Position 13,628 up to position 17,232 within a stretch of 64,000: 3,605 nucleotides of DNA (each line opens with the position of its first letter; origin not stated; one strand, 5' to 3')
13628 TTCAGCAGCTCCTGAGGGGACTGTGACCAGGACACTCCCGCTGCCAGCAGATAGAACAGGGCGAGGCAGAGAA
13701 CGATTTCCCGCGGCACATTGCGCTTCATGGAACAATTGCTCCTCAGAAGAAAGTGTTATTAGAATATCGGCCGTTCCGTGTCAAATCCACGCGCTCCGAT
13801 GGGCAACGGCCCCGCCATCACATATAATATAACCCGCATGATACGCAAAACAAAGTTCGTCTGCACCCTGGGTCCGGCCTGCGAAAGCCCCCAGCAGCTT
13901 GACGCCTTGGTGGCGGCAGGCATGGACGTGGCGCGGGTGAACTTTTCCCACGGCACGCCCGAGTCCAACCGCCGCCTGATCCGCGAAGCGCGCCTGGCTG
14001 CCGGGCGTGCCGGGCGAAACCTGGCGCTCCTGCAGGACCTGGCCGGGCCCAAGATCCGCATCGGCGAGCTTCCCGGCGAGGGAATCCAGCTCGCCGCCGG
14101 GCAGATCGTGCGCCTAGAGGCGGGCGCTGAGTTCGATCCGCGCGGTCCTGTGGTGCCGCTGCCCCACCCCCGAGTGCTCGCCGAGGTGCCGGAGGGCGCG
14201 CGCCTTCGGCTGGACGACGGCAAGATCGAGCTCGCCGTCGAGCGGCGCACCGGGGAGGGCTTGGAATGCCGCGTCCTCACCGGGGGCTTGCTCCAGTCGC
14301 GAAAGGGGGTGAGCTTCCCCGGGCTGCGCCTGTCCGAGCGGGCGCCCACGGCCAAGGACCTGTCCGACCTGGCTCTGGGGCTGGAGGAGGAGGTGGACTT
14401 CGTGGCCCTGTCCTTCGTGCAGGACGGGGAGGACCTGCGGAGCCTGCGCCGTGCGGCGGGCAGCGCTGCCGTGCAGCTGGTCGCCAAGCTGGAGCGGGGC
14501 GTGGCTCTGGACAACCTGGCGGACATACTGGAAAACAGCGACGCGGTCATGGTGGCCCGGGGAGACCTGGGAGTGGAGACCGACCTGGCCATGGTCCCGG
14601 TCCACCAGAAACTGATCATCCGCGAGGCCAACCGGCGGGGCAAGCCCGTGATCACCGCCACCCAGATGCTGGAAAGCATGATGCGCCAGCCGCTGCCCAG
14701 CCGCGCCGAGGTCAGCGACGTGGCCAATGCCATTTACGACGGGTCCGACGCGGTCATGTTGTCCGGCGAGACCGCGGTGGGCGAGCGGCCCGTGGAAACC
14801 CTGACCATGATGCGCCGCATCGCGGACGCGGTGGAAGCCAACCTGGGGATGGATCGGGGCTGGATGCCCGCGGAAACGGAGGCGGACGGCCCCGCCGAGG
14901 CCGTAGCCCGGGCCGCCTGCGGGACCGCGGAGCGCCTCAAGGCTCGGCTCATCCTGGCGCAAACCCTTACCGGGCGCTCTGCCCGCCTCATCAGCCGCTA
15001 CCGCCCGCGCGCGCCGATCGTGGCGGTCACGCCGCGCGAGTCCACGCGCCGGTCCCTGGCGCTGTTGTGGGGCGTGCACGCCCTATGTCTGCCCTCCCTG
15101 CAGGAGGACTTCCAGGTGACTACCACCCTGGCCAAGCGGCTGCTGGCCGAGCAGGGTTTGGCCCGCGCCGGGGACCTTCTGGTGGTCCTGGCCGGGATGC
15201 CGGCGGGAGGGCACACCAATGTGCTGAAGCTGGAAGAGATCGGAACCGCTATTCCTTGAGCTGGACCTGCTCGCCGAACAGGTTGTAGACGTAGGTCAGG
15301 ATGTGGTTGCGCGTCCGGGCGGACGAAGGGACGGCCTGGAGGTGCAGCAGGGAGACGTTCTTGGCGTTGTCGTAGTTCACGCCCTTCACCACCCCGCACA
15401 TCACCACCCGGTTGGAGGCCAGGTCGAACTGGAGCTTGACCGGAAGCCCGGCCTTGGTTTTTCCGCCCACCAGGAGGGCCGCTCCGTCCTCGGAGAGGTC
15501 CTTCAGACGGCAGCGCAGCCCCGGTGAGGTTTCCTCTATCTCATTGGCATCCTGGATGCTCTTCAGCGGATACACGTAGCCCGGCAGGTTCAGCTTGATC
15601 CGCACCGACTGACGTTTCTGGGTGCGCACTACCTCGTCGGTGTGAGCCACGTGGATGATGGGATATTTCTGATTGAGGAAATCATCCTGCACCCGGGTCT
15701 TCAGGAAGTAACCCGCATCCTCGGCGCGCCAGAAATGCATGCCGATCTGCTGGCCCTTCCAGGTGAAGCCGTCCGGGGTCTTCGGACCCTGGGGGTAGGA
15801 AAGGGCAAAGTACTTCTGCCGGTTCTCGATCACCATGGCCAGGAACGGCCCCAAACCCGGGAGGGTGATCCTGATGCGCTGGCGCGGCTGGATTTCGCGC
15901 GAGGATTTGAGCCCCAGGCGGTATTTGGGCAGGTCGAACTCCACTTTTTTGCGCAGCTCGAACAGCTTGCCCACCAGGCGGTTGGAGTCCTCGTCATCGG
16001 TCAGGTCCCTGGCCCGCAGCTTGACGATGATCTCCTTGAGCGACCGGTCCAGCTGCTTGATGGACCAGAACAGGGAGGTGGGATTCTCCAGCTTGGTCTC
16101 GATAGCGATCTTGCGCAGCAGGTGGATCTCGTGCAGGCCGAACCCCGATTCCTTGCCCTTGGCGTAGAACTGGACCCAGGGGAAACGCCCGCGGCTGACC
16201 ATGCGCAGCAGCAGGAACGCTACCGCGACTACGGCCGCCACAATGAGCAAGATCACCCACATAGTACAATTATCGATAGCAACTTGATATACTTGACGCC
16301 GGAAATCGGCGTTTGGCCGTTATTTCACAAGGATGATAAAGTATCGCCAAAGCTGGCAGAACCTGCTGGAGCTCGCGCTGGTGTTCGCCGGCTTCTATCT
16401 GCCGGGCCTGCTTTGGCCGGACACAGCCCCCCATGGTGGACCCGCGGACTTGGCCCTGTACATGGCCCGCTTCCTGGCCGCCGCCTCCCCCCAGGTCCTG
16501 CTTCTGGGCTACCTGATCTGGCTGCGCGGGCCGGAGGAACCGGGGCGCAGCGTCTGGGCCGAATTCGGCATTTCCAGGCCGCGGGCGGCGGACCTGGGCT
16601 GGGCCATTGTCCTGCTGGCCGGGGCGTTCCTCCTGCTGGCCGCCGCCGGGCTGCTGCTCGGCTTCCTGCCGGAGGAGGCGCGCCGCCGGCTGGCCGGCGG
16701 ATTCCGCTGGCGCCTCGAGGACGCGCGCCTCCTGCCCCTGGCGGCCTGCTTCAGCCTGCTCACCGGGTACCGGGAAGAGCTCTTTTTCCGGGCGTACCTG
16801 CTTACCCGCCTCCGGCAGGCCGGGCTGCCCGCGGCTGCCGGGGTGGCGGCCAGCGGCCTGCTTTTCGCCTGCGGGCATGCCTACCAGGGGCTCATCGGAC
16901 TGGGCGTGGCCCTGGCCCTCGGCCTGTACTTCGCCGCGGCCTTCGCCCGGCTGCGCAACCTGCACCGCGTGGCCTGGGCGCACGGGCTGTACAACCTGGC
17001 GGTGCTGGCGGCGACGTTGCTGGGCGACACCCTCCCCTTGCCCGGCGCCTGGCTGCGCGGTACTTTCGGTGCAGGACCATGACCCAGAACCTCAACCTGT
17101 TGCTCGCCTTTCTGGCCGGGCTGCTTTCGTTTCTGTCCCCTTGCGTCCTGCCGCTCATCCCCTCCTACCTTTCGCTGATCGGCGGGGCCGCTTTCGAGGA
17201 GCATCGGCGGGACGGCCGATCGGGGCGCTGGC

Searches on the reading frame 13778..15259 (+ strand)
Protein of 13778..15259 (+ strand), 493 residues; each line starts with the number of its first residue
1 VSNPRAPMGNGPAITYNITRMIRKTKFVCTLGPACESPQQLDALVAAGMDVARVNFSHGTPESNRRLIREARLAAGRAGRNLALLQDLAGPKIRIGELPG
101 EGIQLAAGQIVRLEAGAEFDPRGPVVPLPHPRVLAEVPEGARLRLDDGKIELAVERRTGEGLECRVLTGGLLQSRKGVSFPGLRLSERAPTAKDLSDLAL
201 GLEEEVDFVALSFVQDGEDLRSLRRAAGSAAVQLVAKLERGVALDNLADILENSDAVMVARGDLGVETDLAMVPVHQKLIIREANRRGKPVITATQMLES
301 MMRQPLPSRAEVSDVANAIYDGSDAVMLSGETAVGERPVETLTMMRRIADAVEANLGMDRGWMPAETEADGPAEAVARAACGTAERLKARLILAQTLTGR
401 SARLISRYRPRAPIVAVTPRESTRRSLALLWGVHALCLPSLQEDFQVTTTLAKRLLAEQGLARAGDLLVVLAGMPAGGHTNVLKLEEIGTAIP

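Call 28: search_protein_families(library=pfam, proteins=[window:13778-15259:+], max_evalue=0.001)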
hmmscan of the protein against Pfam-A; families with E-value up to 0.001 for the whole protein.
window:13778-15259:+ (493 aa): 2 families
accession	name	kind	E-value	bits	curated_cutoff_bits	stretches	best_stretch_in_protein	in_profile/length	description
PF00224.27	PK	-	2e-96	323.3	30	1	22-341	1-327/328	Pyruvate kinase, barrel domain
PF02887.21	PK_C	-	5.1e-32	110.8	28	1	374-484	1-112/114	Pyruvate kinase, alpha/beta domain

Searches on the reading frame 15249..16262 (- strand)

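Call 28: search_protein_families(library=pfam, proteins=[window:15249-16262:-], max_evalue=0.001)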
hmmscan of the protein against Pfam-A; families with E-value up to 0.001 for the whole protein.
window:15249-16262:- (337 aa): 1 family
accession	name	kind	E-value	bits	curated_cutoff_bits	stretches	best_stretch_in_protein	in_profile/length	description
PF07238.19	PilZ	-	5.2e-09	36.8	22.5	1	215-326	1-101/102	PilZ domain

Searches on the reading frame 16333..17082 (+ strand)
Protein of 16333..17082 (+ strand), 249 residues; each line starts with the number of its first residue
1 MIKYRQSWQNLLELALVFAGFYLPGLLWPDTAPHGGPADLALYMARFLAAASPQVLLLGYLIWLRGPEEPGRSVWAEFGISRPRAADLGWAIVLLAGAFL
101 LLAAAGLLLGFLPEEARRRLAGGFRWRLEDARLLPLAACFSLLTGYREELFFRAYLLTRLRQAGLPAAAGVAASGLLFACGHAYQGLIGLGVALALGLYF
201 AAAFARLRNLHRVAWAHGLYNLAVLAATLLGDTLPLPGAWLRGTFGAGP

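Call 28: search_protein_families(library=pfam, proteins=[window:16333-17082:+], max_evalue=0.001)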
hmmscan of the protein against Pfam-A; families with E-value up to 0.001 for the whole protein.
window:16333-17082:+ (249 aa): 1 family
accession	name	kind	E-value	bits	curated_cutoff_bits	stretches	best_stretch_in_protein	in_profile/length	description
PF02517.21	Rce1-like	-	4.4e-15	56.2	22.4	1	133-222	4-92/93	Type II CAAX prenyl endopeptidase Rce1-like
